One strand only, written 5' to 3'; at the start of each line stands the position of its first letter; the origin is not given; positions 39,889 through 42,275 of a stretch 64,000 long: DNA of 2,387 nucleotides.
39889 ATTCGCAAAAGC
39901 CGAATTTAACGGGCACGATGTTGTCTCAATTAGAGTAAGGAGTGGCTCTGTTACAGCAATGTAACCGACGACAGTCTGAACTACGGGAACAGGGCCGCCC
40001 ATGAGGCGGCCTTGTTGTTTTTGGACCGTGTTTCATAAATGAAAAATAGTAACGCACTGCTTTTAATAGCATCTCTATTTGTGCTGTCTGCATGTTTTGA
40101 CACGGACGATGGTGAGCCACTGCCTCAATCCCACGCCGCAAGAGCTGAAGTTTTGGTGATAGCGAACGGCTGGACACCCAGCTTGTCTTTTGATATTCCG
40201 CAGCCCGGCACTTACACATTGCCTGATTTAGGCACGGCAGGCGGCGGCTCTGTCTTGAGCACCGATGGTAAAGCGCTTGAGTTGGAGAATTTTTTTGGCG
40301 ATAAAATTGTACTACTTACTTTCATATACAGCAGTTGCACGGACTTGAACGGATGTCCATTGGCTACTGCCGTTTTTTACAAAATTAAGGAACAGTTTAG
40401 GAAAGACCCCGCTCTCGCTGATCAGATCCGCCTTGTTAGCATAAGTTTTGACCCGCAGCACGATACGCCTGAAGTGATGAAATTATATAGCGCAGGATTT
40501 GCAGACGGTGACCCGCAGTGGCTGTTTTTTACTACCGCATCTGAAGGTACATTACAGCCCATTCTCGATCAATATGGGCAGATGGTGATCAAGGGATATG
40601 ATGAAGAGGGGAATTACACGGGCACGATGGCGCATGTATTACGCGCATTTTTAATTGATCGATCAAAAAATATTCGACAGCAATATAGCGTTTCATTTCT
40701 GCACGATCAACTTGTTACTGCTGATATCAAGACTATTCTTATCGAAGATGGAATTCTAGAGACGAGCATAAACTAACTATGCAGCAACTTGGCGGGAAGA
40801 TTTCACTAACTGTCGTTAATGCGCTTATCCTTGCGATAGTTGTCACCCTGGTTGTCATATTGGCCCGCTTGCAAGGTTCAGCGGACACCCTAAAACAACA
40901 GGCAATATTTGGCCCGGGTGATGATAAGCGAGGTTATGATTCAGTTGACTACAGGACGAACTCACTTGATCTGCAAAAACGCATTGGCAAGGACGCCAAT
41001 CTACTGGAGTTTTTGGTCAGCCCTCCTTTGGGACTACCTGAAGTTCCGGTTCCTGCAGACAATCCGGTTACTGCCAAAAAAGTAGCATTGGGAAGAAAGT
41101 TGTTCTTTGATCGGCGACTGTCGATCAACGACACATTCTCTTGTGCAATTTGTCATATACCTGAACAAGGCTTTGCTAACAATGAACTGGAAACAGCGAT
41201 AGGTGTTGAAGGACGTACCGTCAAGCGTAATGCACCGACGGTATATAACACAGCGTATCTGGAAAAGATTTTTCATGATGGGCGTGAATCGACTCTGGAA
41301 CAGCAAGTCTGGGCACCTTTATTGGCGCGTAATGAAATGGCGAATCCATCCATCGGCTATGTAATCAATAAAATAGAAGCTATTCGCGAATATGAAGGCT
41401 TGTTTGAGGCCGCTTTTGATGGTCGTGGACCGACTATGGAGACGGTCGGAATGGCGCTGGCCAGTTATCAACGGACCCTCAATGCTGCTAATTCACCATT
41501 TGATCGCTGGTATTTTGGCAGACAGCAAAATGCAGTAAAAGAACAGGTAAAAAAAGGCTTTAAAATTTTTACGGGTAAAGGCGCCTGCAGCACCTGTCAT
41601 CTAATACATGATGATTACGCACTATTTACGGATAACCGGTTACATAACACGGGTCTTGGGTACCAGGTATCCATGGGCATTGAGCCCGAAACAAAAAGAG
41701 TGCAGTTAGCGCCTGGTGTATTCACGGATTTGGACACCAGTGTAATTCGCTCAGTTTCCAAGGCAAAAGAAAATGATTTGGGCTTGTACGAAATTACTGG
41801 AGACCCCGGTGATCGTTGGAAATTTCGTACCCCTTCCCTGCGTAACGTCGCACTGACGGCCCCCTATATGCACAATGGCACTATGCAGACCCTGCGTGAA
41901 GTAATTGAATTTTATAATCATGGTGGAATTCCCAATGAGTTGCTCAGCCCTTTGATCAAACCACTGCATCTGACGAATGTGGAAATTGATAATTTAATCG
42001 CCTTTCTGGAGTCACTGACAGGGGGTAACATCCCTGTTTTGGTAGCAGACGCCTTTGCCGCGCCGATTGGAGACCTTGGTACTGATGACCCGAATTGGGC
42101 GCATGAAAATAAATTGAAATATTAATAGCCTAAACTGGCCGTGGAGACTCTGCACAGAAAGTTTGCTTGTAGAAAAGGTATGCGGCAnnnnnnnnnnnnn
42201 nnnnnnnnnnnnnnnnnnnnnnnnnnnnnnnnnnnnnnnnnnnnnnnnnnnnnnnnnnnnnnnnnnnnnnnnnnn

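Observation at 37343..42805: Methanethiol oxidase (SBP56/MtoX) module with two SCO1-type copper chaperones, a MauG-like di-haem peroxidase and a TlpA thioredoxin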

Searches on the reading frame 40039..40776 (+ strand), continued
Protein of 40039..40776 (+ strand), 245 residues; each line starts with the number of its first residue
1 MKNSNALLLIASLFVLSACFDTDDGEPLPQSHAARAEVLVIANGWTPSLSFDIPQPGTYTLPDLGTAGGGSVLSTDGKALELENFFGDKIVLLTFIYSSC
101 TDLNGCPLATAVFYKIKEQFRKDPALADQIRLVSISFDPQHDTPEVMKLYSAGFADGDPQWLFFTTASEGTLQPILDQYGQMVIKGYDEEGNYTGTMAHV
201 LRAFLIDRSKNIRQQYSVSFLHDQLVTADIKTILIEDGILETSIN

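Call 83: find_encoding_contigs(protein=P0499, flank=6000, max_places=1)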
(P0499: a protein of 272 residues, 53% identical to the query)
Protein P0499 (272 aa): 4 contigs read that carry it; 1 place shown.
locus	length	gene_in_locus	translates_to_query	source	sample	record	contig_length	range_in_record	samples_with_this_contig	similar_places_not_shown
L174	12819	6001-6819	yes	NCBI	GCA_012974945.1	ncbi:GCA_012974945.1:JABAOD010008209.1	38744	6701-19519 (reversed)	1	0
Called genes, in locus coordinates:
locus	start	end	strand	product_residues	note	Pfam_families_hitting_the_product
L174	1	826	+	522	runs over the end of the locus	PF03023:MurJ, PF01554:MatE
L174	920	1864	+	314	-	-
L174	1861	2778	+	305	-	PF00892:EamA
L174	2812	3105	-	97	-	PF08734:GYD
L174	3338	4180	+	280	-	PF13442:Cytochrome_CBB3 (weak), PF00034:Cytochrom_C (weak), PF12680:SnoaL_2, PF13474:SnoaL_3 (weak)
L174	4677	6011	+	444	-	PF05694:SBP56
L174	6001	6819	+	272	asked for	PF02630:SCO1-SenC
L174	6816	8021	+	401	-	PF03150:CCP_MauG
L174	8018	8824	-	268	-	PF05721:PhyH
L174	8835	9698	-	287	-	PF00117:GATase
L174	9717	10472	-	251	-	PF00702:Hydrolase, PF13419:HAD_2, PF13242:Hydrolase_like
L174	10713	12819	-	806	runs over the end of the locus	PF01266:DAO, PF07992:Pyr_redox_2 (faint), PF13738:Pyr_redox_3 (faint), PF16350:FAO_M, PF01571:GCV_T, PF08669:GCV_T_C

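Call 84: find_encoding_contigs(protein=P0494, flank=6000, max_places=1)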
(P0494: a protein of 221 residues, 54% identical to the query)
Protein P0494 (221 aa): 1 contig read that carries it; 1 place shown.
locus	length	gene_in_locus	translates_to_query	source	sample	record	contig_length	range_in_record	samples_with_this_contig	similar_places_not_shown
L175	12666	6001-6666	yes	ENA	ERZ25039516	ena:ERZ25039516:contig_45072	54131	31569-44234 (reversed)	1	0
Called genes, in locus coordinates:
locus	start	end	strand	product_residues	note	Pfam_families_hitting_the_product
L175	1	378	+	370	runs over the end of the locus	PF04909:Amidohydro_2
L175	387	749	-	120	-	PF13564:DoxX_2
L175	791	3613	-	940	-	PF00989:PAS, PF08448:PAS_4, PF13426:PAS_9, PF00989:PAS, PF08448:PAS_4, PF13426:PAS_9, PF00989:PAS, PF08447:PAS_3, +12 more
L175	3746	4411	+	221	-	-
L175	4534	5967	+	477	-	PF05694:SBP56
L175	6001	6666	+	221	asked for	PF02630:SCO1-SenC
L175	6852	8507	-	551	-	PF00916:Sulfate_transp, PF01740:STAS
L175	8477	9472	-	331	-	PF17773:UPF0176_N, PF00581:Rhodanese (weak)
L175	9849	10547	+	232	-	-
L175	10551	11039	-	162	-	PF00710:Asparaginase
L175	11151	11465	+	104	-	-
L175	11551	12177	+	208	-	PF01323:DSBA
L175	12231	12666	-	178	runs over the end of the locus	PF01243:PNPOx_N, PF16242:Pyrid_ox_like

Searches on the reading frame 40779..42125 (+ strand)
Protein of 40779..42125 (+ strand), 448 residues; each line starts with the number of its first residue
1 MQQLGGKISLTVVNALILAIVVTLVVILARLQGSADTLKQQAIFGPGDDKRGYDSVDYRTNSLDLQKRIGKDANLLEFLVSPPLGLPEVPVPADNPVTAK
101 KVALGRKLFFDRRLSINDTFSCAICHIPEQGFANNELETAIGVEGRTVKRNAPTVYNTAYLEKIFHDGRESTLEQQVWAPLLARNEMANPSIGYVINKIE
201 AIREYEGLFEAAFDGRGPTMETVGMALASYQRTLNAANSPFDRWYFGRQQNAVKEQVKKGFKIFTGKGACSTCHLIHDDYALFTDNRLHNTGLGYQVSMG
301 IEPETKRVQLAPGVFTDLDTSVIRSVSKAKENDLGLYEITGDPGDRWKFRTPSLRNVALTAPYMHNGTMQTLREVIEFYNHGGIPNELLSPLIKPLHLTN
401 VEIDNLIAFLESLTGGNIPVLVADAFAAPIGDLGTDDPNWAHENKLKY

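Call 3: search_protein_families(library=pfam, proteins=[window:40779-42125:+], max_evalue=0.01)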
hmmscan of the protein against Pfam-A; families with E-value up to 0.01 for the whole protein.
window:40779-42125:+ (448 aa): 3 families
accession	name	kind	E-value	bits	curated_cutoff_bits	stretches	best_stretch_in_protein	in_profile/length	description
PF03150.19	CCP_MauG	-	2.2e-51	174.9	25.6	1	100-249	2-148/149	Di-haem cytochrome c peroxidase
PF21419.2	RoxA-like_Cyt-c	-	0.00036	20.5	26.7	1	352-376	5-29/39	RoxA-like, cytochrome c-like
PF00034.26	Cytochrom_C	-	0.005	18.6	21.3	0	257-279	1-21/90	Cytochrome c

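Call 4: search_protein_families(library=ncbifam, proteins=[window:40779-42125:+], max_evalue=0.01)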
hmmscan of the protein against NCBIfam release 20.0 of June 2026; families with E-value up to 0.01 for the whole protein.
window:40779-42125:+ (448 aa): 7 families
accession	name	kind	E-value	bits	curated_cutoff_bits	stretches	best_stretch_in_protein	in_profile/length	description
TIGR04039.1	MXAN_0977_Heme2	hypoth_equivalog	1.5e-71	241.2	362.85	1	91-416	1-324/336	MbnH family di-heme enzyme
TIGR03791.1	TTQ_mauG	equivalog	4e-60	203.5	443.85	2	98-297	2-195/291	tryptophan tryptophylquinone biosynthesis enzyme MauG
TIGR03981.2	SAM_quin_mod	hypoth_equivalog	4.1e-33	114.9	340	3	330-379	309-358/411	His-Xaa-Ser system-associated MauG-like protein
NF052341.1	hydrazine_gamma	equivalog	7.5e-12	44.8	625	1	226-379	171-311/339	hydrazine synthase subunit gamma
NF052342.1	hydrazine_BC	exception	5.4e-11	41.4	1250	1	82-412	398-689/690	hydrazine synthase subunit beta-gamma fusion subunit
NF040606.1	CytoC_perox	subfamily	2e-05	24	150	0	346-375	423-452/524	di-heme-cytochrome C peroxidase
TIGR04484.1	thiosulf_SoxA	equivalog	0.00046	19.6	110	1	89-131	95-135/212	sulfur oxidation c-type cytochrome SoxA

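Call 11: search_solved_structures(query=window:40779-42125:+, show_alignments=3)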
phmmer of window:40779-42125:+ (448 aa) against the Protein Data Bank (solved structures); distinct sequences matched with E-value up to 0.001: 30.
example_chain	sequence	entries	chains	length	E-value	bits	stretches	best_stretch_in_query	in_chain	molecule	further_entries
6e1c_A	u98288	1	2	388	3.3e-42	148.2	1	84-418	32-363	Di-heme enzyme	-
9qdt_A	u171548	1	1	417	3.6e-40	141.5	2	87-274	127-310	Probable cytochrome c peroxidase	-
4aal_A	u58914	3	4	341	1.9e-39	139.1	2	88-274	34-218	CYTOCHROME C551 PEROXIDASE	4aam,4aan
4aao_A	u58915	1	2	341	1.9e-39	139.1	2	88-274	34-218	CYTOCHROME C551 PEROXIDASE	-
1nml_A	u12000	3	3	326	9.2e-36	126.9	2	85-274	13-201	di-haem cytochrome c peroxidase | Cytochrome c peroxidase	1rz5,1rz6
2c1u_A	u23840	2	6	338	1.3e-34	123.2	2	92-275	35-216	DI-HAEM CYTOCHROME C PEROXIDASE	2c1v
1eb7_A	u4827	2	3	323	4.2e-34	121.5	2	93-274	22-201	CYTOCHROME C551 PEROXIDASE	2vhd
3hq8_A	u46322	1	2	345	5.5e-34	121.1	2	88-274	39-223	Cytochrome c551 peroxidase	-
3hq6_A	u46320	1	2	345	1e-33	120.2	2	88-274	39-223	Cytochrome c551 peroxidase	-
3hq9_A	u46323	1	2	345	1.4e-33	119.7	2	88-274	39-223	Cytochrome c551 peroxidase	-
1zzh_A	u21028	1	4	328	3.4e-33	118.5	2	89-274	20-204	cytochrome c peroxidase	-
3hq7_A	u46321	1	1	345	6.4e-33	117.6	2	88-274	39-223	Cytochrome c551 peroxidase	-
6qkn_A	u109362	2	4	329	1.5e-32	116.4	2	71-274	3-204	Cytochrome-c peroxidase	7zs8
6fu3_A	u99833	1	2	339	1.6e-32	116.3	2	71-274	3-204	Protein CcpR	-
1iqc_A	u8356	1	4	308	2.5e-32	115.6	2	87-274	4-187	di-heme peroxidase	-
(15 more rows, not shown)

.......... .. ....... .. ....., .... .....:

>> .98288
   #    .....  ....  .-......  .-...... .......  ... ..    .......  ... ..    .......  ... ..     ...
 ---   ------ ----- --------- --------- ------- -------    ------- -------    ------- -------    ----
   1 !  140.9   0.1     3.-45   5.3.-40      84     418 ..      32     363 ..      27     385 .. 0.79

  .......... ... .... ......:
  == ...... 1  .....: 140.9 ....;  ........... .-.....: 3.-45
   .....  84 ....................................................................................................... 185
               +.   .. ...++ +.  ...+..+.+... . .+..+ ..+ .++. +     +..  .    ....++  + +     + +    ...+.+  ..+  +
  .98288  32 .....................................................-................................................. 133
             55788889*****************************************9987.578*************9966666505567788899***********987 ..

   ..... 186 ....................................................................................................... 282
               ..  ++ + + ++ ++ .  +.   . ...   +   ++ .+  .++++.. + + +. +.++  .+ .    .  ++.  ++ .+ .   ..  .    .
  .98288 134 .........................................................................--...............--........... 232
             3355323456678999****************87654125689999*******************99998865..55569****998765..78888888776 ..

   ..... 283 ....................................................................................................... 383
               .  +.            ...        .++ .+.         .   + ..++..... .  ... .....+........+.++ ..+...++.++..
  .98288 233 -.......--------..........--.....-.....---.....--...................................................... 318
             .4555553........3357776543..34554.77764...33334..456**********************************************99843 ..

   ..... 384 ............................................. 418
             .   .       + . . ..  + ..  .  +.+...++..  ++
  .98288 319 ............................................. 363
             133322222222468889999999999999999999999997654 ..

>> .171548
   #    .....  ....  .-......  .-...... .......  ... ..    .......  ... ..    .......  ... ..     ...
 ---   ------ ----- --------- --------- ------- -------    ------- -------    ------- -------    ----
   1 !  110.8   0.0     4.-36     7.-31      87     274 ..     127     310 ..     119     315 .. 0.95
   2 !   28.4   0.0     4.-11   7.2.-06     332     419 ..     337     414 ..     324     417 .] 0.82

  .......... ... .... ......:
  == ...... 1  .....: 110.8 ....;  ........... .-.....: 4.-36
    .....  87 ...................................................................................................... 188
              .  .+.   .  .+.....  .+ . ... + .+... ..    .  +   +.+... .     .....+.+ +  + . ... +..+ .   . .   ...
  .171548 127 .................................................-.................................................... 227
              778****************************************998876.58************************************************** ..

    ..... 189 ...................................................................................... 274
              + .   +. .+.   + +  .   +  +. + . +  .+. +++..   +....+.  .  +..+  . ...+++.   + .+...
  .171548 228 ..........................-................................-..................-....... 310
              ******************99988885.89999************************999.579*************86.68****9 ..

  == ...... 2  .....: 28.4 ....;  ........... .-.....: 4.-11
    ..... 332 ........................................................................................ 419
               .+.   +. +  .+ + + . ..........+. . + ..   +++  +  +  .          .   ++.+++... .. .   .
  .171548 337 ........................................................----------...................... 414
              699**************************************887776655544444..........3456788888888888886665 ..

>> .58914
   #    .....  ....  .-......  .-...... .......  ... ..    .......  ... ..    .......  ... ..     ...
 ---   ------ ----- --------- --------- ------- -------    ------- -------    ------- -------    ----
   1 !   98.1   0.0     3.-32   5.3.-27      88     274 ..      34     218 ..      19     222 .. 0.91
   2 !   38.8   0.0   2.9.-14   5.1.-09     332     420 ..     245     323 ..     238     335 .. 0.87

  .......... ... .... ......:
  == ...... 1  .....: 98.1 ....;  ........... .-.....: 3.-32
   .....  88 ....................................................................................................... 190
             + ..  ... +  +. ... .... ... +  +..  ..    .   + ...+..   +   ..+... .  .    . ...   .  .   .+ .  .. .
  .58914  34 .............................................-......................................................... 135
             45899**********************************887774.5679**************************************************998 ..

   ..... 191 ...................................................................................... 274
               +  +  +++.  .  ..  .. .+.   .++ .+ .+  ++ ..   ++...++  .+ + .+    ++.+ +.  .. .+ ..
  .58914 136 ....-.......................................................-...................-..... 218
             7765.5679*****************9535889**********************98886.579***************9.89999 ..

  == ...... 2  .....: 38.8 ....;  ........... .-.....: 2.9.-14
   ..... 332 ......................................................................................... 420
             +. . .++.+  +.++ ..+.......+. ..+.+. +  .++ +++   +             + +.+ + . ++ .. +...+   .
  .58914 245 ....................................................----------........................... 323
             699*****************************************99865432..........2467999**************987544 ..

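Call 88: search_dna_similar(query=window:40779-42125:+, collection=plasmids, mode=protein, max_rows=25, max_evalue=1e-30)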
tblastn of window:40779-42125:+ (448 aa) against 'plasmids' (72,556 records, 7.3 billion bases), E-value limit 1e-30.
Records with a match: 113; places in all: 117; records where one place covers at least 80% of the query: 0.
Best place of each record, by identity: <60% 113.
By first word of the organism name: Rhizobium 58; Methylocystis 7; Chondrinema 3; Escherichia 3; Ruegeria 2; Burkholderia 2; Deinococcus 2; Hymenobacter 2; Tritonibacter 2; Indioceanicola 2; and 25 more.
By predicted mobility (MOB-suite, as given by PLSDB): non-mobilizable 58; conjugative 51; mobilizable 4.
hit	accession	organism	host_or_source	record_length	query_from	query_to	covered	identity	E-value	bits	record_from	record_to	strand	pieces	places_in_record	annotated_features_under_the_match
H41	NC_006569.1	Ruegeria pomeroyi DSS-3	-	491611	76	429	79%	52.8%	7e-117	383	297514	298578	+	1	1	cytochrome c peroxidase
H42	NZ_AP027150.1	Methylocystis bryophila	-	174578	77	414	75%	41.5%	5e-76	265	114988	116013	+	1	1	cytochrome c peroxidase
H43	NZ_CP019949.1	Methylocystis bryophila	-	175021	77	414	75%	41.5%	5e-76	265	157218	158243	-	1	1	cytochrome c peroxidase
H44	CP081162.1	Rhodobacteraceae bacterium S2214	-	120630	84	418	75%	39.1%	7e-50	189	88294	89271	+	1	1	c-type cytochrome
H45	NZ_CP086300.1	Burkholderia ambifaria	cell culture,agricultural soil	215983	84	414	74%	37.7%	2e-51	194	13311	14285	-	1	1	cytochrome c peroxidase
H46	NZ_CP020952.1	Rhizobium sp. CIAT894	-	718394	83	414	74%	36.9%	1e-54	203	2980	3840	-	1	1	cytochrome c peroxidase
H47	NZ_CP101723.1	Sphingomonas sp. NY01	mango,whole organism,commercial mango ...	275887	81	438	80%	34.1%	8e-38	154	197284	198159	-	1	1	cytochrome c peroxidase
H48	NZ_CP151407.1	Azonexus hydrophilus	metagenomic assembly,groundwater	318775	94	414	72%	38.0%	8e-52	195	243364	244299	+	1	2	cytochrome c peroxidase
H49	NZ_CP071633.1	Rhizobium sp. NZLR1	lentil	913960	83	415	74%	36.5%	2e-53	200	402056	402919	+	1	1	cytochrome c peroxidase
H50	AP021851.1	Deinococcus grandis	-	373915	97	418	72%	37.6%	1e-47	182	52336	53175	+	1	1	methylamine utilization protein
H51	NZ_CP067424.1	Skermanella sp. TT6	Homo sapiens,single cell,skin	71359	88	420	74%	36.3%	4e-54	202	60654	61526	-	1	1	cytochrome c peroxidase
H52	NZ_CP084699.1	Rhizobium ruizarguesonis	Pisum sativum L.,Cell culture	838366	83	415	74%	36.2%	2e-53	200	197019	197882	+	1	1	cytochrome c peroxidase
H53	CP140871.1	Rhizobium ruizarguesonis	Trifolium pratense,whole organism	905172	83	415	74%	36.2%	2e-53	200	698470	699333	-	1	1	cytochrome c peroxidase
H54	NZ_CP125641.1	Rhizobium sp. BT03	Phaseolus vulgaris,Pure culture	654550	83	415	74%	36.2%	5e-53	199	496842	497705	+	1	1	cytochrome c peroxidase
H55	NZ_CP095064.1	Hymenobacter volaticus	single cell,air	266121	89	414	73%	37.0%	6e-44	172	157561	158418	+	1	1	cytochrome c peroxidase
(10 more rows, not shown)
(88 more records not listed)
